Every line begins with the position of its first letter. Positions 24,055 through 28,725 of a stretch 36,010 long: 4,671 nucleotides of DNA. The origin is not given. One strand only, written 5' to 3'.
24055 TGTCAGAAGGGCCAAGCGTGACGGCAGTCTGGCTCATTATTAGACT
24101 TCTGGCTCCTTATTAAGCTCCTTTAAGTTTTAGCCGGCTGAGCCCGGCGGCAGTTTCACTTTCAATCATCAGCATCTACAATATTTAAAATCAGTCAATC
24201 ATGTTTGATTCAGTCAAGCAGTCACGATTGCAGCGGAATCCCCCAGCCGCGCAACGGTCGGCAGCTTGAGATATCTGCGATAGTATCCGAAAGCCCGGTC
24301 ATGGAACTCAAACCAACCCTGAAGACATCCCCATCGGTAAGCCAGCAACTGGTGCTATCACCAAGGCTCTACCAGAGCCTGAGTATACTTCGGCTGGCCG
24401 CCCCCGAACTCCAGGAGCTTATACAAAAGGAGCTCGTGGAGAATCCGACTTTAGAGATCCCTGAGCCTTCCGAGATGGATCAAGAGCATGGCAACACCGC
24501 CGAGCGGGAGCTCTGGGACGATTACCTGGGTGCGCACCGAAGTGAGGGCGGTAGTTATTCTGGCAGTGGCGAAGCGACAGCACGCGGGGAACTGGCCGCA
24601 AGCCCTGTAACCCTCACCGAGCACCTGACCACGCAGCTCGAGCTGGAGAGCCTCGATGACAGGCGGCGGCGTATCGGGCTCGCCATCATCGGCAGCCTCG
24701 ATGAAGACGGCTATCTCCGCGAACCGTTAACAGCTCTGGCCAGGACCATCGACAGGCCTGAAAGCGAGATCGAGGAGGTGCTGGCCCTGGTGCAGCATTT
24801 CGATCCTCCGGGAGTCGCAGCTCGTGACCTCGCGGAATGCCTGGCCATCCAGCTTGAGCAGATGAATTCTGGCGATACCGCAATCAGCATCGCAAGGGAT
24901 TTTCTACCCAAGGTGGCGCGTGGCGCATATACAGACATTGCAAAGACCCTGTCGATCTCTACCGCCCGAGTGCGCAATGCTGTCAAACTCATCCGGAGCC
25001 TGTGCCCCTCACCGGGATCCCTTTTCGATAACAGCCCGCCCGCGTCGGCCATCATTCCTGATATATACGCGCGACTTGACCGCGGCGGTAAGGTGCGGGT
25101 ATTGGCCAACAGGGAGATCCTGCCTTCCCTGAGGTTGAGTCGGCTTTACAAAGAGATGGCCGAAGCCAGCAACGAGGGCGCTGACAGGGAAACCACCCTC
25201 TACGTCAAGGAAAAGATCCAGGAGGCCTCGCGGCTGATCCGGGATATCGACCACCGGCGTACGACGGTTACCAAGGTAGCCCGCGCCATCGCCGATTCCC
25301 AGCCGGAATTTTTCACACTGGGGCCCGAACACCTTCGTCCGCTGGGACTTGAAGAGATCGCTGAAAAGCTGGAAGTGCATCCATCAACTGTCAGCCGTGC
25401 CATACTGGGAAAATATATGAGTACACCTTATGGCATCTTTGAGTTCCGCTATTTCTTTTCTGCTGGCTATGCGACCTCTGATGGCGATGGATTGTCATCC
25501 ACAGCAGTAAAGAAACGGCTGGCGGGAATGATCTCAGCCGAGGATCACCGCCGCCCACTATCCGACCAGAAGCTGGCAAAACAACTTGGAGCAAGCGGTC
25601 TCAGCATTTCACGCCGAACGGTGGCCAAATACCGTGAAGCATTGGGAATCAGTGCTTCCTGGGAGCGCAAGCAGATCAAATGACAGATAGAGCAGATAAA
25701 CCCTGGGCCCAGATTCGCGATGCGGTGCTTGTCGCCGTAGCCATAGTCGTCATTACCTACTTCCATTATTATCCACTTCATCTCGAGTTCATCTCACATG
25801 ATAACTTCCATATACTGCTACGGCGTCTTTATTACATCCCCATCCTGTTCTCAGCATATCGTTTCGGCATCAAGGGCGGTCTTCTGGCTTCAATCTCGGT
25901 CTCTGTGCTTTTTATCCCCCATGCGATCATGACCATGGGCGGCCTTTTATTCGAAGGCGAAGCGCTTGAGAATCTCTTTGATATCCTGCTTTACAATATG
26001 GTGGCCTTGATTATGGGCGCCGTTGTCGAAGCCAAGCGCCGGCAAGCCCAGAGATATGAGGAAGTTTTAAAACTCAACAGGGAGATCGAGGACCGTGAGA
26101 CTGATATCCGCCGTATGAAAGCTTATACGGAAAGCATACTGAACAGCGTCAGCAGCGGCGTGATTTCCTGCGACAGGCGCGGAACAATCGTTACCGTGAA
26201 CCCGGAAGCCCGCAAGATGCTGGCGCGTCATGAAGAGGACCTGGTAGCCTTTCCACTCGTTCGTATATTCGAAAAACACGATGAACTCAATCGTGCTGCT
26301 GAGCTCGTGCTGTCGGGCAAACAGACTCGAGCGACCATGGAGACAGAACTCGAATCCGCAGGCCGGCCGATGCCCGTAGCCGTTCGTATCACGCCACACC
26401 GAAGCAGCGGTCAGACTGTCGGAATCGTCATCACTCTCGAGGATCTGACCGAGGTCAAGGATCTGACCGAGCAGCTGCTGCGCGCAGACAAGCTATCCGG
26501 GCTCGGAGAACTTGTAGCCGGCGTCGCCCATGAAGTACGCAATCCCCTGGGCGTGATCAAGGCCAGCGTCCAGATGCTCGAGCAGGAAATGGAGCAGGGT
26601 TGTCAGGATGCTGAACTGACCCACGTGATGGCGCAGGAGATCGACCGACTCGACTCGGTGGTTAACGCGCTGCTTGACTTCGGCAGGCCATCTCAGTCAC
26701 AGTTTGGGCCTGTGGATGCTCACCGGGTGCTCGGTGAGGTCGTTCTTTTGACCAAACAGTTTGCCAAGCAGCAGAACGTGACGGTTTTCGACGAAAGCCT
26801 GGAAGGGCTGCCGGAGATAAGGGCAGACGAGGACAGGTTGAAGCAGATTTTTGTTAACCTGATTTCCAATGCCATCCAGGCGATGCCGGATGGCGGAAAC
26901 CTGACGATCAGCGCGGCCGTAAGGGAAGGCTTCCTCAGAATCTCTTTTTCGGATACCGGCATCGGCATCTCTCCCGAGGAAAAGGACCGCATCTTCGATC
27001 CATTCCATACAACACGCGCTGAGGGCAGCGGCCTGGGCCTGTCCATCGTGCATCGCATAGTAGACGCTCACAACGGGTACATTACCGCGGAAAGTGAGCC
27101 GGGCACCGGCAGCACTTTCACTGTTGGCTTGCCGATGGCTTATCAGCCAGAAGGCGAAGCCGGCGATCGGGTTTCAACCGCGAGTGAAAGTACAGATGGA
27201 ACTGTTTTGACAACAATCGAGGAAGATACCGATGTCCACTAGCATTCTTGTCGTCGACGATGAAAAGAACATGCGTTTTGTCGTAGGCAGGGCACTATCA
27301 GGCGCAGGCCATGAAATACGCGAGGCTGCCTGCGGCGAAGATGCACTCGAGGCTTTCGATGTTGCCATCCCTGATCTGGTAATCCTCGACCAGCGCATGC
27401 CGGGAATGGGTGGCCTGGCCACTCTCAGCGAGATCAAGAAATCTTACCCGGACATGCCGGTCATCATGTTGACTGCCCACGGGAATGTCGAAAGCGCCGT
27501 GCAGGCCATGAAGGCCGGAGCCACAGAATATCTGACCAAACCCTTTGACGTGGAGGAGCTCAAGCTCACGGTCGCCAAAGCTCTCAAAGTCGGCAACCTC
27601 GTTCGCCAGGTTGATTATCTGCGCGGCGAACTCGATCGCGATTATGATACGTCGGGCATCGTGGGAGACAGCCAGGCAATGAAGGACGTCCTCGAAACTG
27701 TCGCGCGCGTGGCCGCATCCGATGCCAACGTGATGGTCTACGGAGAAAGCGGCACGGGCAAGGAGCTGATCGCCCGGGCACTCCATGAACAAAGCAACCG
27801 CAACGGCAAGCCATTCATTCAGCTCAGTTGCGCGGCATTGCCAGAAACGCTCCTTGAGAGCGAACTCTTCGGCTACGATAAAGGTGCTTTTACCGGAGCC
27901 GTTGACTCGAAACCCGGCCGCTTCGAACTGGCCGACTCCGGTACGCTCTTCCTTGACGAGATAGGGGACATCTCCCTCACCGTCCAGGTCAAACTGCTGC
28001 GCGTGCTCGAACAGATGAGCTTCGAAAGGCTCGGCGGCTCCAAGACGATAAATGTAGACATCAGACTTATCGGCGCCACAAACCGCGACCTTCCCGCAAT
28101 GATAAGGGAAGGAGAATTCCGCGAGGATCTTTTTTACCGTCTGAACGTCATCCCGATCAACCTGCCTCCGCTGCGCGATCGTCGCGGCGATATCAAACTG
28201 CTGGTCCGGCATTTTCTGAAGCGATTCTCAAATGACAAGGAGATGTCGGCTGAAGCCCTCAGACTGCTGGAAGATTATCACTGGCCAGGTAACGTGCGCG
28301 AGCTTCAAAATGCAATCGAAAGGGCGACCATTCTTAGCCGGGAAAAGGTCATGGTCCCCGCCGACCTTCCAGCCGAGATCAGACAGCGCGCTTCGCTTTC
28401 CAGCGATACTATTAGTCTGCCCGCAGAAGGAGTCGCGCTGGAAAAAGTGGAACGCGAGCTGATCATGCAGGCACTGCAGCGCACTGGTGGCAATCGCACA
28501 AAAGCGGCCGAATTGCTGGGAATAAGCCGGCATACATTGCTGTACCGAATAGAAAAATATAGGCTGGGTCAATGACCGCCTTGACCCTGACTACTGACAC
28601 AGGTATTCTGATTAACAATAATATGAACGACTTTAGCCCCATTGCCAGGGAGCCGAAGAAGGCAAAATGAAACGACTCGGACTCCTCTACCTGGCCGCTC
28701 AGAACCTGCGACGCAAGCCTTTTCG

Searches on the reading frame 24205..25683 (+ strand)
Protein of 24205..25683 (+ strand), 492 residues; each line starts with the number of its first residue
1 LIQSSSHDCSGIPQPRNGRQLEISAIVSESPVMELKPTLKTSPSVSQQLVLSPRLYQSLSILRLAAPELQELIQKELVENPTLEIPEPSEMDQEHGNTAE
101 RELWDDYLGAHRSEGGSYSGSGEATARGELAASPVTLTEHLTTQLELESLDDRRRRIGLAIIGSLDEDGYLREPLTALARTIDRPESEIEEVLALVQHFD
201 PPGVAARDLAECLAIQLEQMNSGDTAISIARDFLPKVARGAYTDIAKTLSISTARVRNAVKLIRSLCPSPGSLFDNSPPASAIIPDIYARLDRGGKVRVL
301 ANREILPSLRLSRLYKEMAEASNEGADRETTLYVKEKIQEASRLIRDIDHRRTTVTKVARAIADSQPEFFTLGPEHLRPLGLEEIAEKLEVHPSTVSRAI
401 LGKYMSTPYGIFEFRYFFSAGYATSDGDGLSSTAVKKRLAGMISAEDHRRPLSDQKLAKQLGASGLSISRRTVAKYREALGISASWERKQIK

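Call 10: search_protein_families(library=pfam, proteins=[window:24205-25683:+], max_evalue=0.01)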
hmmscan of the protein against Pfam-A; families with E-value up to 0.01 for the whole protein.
window:24205-25683:+ (492 aa): 12 families
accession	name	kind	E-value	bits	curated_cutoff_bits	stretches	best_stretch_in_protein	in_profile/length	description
PF04552.19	Sigma54_DBD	-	1.4e-55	187.9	22.8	1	333-490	3-160/160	Sigma-54, DNA binding domain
PF04963.19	Sigma54_CBD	-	1.2e-52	178.7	22.9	1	130-315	5-185/185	Sigma-54 factor, core binding domain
PF00309.25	Sigma54_AID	-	8.9e-12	45.1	23.8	1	44-85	5-46/46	Sigma-54 factor, Activator interacting domain (AID)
PF08279.18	HTH_11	-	1.3e-06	28.7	25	0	382-400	18-36/55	HTH domain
PF13384.12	HTH_23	-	0.00029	21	24.6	0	383-400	21-38/50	Homeodomain-like domain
PF08281.18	Sigma70_r4_2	-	0.0035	17.4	25.7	0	382-400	29-47/54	Sigma-70, region 4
PF01381.28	HTH_3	-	0.0046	17.4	23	0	383-405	13-35/55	Helix-turn-helix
PF13936.12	HTH_38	-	0.0061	16.7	27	0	380-398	21-39/44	Helix-turn-helix domain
PF01047.28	MarR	-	0.0065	16.8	24.6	0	377-400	15-38/59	MarR family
PF13404.12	HTH_AsnC-type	-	0.0067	16.7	27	0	382-398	20-36/42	AsnC-type helix-turn-helix domain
PF01325.25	Fe_dep_repress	-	0.007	17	26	0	383-399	26-42/60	Iron dependent repressor, N-terminal DNA binding domain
PF09339.16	HTH_IclR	-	0.0078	16.4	22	0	376-399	15-38/52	IclR helix-turn-helix domain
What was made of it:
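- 24301..25683 (+): rpoN (sigma-54) with activator-interacting, core-binding and DNA-binding domains and an RpoN box (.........). Pfam (call 10).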

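Call 53: search_protein_families(library=ncbifam, proteins=[window:24205-25683:+], max_evalue=0.001)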
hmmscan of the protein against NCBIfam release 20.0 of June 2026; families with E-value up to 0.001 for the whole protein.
window:24205-25683:+ (492 aa): 8 families
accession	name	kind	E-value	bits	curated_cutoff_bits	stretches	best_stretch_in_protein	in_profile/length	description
TIGR02395.1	rpoN_sigma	equivalog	2.4e-122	409.1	277.35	1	46-489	2-434/434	RNA polymerase factor sigma-54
NF004595.0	PRK05932.1-2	equivalog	3.7e-116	388.9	513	1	44-491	8-483/484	RNA polymerase factor sigma-54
NF009118.0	PRK12469.1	subfamily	3.1e-108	362.7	396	1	45-491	9-481/483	RNA polymerase factor sigma-54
NF004596.0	PRK05932.1-3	subfamily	1.3e-107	360.9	499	2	109-491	127-507/515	RNA polymerase factor sigma-54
NF004598.0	PRK05932.1-5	equivalog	4.1e-99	332.6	621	2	120-490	131-503/504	RNA polymerase factor sigma-54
NF004597.0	PRK05932.1-4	equivalog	7e-82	275.4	817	2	135-491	118-476/477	RNA polymerase factor sigma-54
NF004602.0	PRK05932.2-4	equivalog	6e-58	196.6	506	1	39-491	3-411/416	RNA polymerase factor sigma-54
NF033516.0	transpos_IS3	equivalog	0.00059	19.2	160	1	313-489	33-187/369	IS3 family transposase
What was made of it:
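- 24301..25683 (+): TIGR02395 scores 409 bits against a cut-off of 277 (call 53).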

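Call 55: find_homologous_proteins(query=window:24307-25683:+, max_evalue=1e-30)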
Query window:24307-25683:+ (458 aa): 7764 proteins with E <= 1e-30 among 8000 candidates; the best 120 are listed.
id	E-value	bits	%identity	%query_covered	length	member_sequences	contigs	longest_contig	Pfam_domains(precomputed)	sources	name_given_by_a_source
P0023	8.4e-293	989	100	100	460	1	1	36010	PF04963.20,PF08279.19,PF00309.26,PF04552.20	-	-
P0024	1.4e-253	859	87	100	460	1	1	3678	PF04963.20,PF00309.26,PF04552.20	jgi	-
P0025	8.5e-250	847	85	100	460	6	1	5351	PF04963.20,PF08279.19,PF00309.26,PF04552.20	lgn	-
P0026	1.1e-240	817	83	100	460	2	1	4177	PF04963.20,PF00309.26,PF04552.20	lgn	-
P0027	2.5e-235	799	83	100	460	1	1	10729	PF04963.20,PF00309.26,PF04552.20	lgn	-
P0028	1.6e-233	793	82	100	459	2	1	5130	PF04963.20,PF00309.26,PF04552.20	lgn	-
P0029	3.0e-233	792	81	100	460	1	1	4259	PF04963.20,PF13384.13,PF00309.26,PF04552.20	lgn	-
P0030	4.0e-226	769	78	100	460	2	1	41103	PF04963.20,PF00309.26,PF04552.20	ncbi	ncbi:MAG: RNA polymerase factor sigma-54 [Thermoleophilia bacterium]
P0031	2.5e-223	760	76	100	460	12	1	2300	PF04963.20,PF00309.26,PF04552.20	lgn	-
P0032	2.6e-220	750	75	100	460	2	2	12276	PF04963.20,PF00309.26,PF04552.20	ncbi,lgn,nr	ncbi:MAG: RNA polymerase factor sigma-54 [Thermoleophilia bacterium]|nr:RNA polymerase factor sigma-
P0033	1.7e-206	704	71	100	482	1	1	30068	PF04963.20,PF00309.26,PF04552.20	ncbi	-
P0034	6.6e-203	692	71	100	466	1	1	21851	PF04963.20,PF00309.26,PF13404.13,PF04552.20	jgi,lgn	jgi:RNA polymerase sigma-54 factor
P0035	8.1e-203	692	72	100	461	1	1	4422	PF04963.20,PF00309.26,PF04552.20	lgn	-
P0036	1.4e-202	691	71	100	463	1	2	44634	PF04963.20,PF08279.19,PF00309.26,PF13936.13,PF08281.19,PF04552.20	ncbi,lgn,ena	-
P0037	2.0e-201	688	71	100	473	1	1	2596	PF04963.20,PF00309.26,PF04552.20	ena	-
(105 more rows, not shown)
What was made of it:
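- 24301..25683 (+): The 460-aa form was recovered as P0023 (call 55).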

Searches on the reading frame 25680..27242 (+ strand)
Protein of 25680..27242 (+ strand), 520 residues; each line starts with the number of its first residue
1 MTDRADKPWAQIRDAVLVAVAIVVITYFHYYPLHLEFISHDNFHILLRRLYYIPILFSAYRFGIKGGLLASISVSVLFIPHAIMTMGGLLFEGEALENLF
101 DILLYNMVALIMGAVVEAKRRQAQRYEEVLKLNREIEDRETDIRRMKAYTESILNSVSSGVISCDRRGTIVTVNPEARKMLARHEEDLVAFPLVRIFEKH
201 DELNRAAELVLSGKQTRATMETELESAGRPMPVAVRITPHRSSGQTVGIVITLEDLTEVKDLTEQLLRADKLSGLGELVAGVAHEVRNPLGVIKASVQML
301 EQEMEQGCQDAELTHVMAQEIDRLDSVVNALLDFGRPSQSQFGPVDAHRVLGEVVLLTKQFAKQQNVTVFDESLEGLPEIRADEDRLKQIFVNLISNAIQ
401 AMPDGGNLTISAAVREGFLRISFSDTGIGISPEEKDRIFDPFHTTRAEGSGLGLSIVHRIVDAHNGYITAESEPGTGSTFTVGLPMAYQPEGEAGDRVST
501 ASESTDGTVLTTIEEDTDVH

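Call 10: search_protein_families(library=pfam, proteins=[window:25680-27242:+], max_evalue=0.01)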
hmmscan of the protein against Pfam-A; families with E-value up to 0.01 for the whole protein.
window:25680-27242:+ (520 aa): 9 families
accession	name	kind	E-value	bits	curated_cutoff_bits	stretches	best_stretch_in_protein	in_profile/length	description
PF02518.31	HATPase_c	-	2e-30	105.9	26.4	1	383-486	2-109/111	Histidine kinase-, DNA gyrase B-, and HSP90-like ATPase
PF00512.31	HisKA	-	2.3e-14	53.6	26.9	1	276-337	3-63/66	His Kinase A (phospho-acceptor) domain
PF08448.16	PAS_4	-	8.3e-12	45.8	23.1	1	154-260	1-109/110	PAS fold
PF00989.32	PAS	-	4.3e-11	43.3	22.6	1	151-255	4-112/113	PAS fold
PF13426.13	PAS_9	-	1.7e-08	35.1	27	1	160-258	3-103/103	PAS domain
PF05231.19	MASE1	-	2.1e-06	27.5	29.8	1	12-115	186-290/299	MASE1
PF13493.11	DUF4118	-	5.8e-05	23.3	28.4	1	17-126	2-104/107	Domain of unknown function (DUF4118)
PF13188.13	PAS_8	-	0.00018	21.7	21.8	1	151-194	4-47/65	PAS domain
PF14501.12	HATPase_c_5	-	0.00039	20.7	22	1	387-473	6-91/102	GHKL domain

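Call 53: search_protein_families(library=ncbifam, proteins=[window:25680-27242:+], max_evalue=0.001)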
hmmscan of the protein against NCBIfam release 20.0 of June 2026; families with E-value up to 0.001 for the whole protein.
window:25680-27242:+ (520 aa): 87 families (the best 25 are shown)
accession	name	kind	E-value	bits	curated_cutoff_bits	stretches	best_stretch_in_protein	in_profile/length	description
NF008468.0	PRK11360.1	equivalog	5.9e-99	332.1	646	1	134-489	254-611/616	two-component system sensor histidine kinase AtoS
NF007688.0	PRK10364.1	equivalog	1.9e-66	224.7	479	1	260-489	225-454/460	two-component system sensor histidine kinase ZraS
NF046044.1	PnpS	equivalog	5.9e-58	196.7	400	1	121-485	28-390/390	two-component system histidine kinase PnpS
NF052574.1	HisKinEspCMyxo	equivalog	4.3e-53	180.6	1200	1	7-494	164-645/785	serine histidine kinase EspC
NF052573.1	HisKinEspAMyxo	equivalog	9.2e-50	169.4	1400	1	152-503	258-628/755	serine histidine kinase EspA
NF033092.0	HK_WalK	equivalog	2.3e-48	165.2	725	1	132-486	242-594/594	cell wall metabolism sensor histidine kinase WalK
NF047874.1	MASE3_PAS_HK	subfamily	2e-47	162.4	560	1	18-498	120-637/655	MASE3 domain-containing sensor histidine kinase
NF010411.0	PRK13837.1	equivalog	3.4e-45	154.4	647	1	257-516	432-706/828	two-component system VirA-like sensor kinase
TIGR02966.1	phoR_proteo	equivalog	4.8e-43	147.4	334.2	1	148-482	6-331/333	phosphate regulon sensor histidine kinase PhoR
NF038348.1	T2SS_HK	subfamily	9.8e-41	139.8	450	2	323-486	410-573/574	histidine kinase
NF008293.1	PRK11073.1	equivalog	7.8e-40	137.2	240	1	148-486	7-347/349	nitrogen regulation protein NR(II)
NF045911.1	TCSHisKinNblS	equivalog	6.9e-39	133.7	1000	1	139-485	257-619/621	two-component system sensor histidine kinase NblS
NF053867.1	SprKinKinDBac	equivalog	2e-38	132.1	775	1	269-487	280-498/500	sporulation kinase KinD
NF046020.1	HisKinCckABruc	equivalog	9.4e-38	129.6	1000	1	128-501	325-722/868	cell cycle histidine kinase CckA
NF033093.1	HK_VicK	exception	2.1e-37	128.8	680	1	128-486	80-435/448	cell wall metabolism sensor histidine kinase VicK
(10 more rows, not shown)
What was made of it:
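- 25680..27242 (+): Cognate membrane PAS histidine kinase (AtoS-like). Calls 10 and 53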

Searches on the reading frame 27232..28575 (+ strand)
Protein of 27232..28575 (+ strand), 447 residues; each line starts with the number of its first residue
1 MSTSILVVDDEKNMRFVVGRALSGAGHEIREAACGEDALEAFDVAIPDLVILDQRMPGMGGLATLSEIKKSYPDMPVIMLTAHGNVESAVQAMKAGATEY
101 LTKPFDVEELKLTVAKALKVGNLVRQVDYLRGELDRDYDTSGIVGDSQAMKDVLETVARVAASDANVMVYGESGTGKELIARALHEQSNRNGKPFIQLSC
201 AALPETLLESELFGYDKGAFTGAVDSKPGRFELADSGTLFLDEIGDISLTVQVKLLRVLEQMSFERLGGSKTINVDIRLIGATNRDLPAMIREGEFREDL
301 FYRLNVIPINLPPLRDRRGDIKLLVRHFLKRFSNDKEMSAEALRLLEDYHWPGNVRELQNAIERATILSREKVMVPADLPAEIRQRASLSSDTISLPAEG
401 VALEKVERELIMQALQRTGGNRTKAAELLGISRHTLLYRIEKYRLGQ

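Call 10: search_protein_families(library=pfam, proteins=[window:27232-28575:+], max_evalue=0.01)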
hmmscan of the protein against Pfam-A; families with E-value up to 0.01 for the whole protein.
window:27232-28575:+ (447 aa): 15 families
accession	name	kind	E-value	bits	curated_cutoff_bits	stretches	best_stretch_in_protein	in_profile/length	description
PF00158.32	Sigma54_activat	-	2.2e-72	242.6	20.2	1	143-309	1-167/168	Sigma-54 interaction domain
PF00072.30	Response_reg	-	1.7e-31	109.1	30.2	1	5-113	1-109/111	Response regulator receiver domain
PF25601.1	AAA_lid_14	-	1.4e-25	89.4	27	1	315-389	1-80/87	AAA+ ATPase lid domain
PF14532.12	Sigma54_activ_2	-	9.6e-21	74.9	25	1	144-314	1-138/138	Sigma-54 interaction domain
PF02954.25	HTH_8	-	1.9e-18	66.3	22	1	403-443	2-42/42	Bacterial regulatory protein, Fis family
PF01078.27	Mg_chelatase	-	3.1e-07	30.5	20.3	1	222-284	93-157/207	Magnesium chelatase, subunit ChlI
PF00004.35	AAA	-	9.8e-06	26.5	21.2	1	167-293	1-116/131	ATPase family associated with various cellular activities (AAA)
PF07724.20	AAA_2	-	1.1e-05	26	27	1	165-276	4-115/166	AAA domain (Cdc48 subfamily)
PF13556.12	HTH_30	-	1.2e-05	25.4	27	1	414-442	7-35/59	PucR C-terminal helix-turn-helix domain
PF07728.20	AAA_5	-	1.5e-05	25.5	22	1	166-285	1-123/139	AAA domain (dynein-related subfamily)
PF13191.12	AAA_16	-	0.00015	22.8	32.6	1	150-203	9-63/167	AAA ATPase domain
PF18024.7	HTH_50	-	0.00023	21.2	27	1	403-444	8-48/50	Helix-turn-helix domain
PF13518.12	HTH_28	-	0.0018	18.8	25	1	408-444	2-37/52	Helix-turn-helix domain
PF25201.1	nSTAND6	-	0.003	18.1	27.7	1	154-201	8-55/148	Novel STAND NTPase 6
PF13384.12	HTH_23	-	0.005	17.1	24.6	0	406-436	5-34/50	Homeodomain-like domain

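Call 53: search_protein_families(library=ncbifam, proteins=[window:27232-28575:+], max_evalue=0.001)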
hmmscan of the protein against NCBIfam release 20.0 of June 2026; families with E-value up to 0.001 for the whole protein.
window:27232-28575:+ (447 aa): 122 families (the best 25 are shown)
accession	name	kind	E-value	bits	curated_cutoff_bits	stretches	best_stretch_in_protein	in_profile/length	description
NF008469.0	PRK11361.1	equivalog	1.7e-157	524.9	714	1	3-444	5-455/461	acetoacetate metabolism transcriptional regulator AtoC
TIGR01818.1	ntrC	equivalog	4.8e-140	467.4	558.6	1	5-441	1-461/463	nitrogen regulation protein NR(I)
TIGR02915.1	PEP_resp_reg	equivalog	1.9e-127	425.8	502.6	1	5-445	1-444/445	PEP-CTERM-box response regulator transcription factor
NF007689.0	PRK10365.1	equivalog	1.9e-126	422.4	760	1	4-440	7-439/441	sigma-54-dependent response regulator transcription factor ZraR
NF008176.1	PRK10923.1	equivalog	5.9e-119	397.7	620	1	4-392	5-394/469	nitrogen regulation protein NR(I)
NF051870.1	NAssimRespRegNtrX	equivalog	9.6e-118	393.9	600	1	3-439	2-446/452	nitrogen assimilation response regulator NtrX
TIGR01817.1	nifA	equivalog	1.7e-117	393.4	528.85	1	136-385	191-444/534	nif-specific transcriptional activator NifA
NF041946.1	LuxO_transreg_Vib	equivalog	2.2e-113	379.5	800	1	23-443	17-460/463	quorum-sensing sigma-54 dependent transcriptional regulator LuxO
NF041552.1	TF_PrdR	equivalog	6.6e-113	378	795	1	124-443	248-576/577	sigma-54 dependent transcriptional regulator PrdR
NF011695.0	PRK15115.1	equivalog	3.6e-108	362.2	763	1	3-436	7-429/445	two-component system response regulator GlrR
NF050807.1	TransRegFlbDCaul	equivalog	3.3e-101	339.4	750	1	47-444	46-439/454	sigma-54-dependent transcriptional regulator FlbD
NF038308.1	RNA_repair_RtcR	equivalog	1.7e-100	337.4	650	1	81-443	118-516/530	RNA repair transcriptional activator RtcR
NF049963.1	RespRegFlgRCampy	domain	4.4e-98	328.9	750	1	5-445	3-429/429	fla regulon two-component system response regulator FlgR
NF003451.0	PRK05022.1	equivalog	1.3e-97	327.6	476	1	137-436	186-501/512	nitric oxide reductase transcriptional regulator NorR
NF011958.0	PRK15429.1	equivalog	2.2e-94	317.4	830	1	137-443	375-684/692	formate hydrogenlyase transcriptional activator FlhA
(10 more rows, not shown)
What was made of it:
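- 27232..28575 (+): NtrC-family response regulator / enhancer-binding protein (receiver D53, Walker A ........, GAFTGA, C-terminal Fis-type HTH). It is the candidate binder of S1/S2. It falls below all NCBIfam equivalog cut-offs (call 53).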

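Call 54: search_solved_structures(query=window:27232-28575:+, max_evalue=1e-40)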
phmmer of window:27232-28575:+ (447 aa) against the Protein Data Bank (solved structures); distinct sequences matched with E-value up to 1e-40: 35.
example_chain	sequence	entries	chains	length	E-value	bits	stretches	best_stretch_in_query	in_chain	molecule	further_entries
4l4u_A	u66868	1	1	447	1.7e-107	363.4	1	4-444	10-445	Transcriptional regulator (NtrC family)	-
1ny5_A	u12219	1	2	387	1.9e-102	346.8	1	4-379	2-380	transcriptional regulator (NtrC family)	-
5m7n_A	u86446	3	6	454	2e-94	320.4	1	1-439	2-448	Nitrogen assimilation regulatory protein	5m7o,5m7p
5ep0_A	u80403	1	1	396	1.4e-91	311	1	4-372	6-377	Putative repressor protein luxO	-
1ojl_A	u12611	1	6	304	2.8e-90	306.7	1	142-440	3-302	TRANSCRIPTIONAL REGULATORY PROTEIN ZRAR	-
3dzd_A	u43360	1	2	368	4.1e-89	302.9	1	5-376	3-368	Transcriptional regulator (NtrC family)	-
9qq6_C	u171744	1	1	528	6.2e-85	289.1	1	126-442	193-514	Nif-specific regulatory protein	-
8p53_C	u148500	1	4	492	4.9e-82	279.6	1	142-385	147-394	Transcriptional regulator FleQ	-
5exx_A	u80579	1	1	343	2.9e-81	277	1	142-441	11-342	Transcriptional regulator FleQ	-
6jdi_A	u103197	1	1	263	3.1e-78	267.1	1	142-384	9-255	Nitrogen assimilation regulatory protein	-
6j7e_A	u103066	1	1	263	1.5e-77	264.8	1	142-384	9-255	Nitrogen assimilation regulatory protein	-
5exp_A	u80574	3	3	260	1.6e-77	264.7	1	142-384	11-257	Transcriptional regulator FleQ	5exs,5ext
7ejw_C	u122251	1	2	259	1.6e-77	264.7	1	142-384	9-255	Transcriptional regulator FleQ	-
8pb9_D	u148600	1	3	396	2e-77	264.4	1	142-384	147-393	Transcriptional regulator FleQ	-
4ly6_A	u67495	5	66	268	2.8e-77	263.9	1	131-379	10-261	Transcriptional regulator (NtrC family)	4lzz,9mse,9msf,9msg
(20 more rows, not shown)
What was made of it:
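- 27232..28575 (+): The closest solved structure is Aquifex NtrC1, 4l4u (call 54).
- Closest known: NtrC-family two-component activation of sigma-54 promoters. Same: The best NCBIfam hits are AtoC, NtrC and ZraR, and the best solved structure is Aquifex NtrC1 (calls 53, 54).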
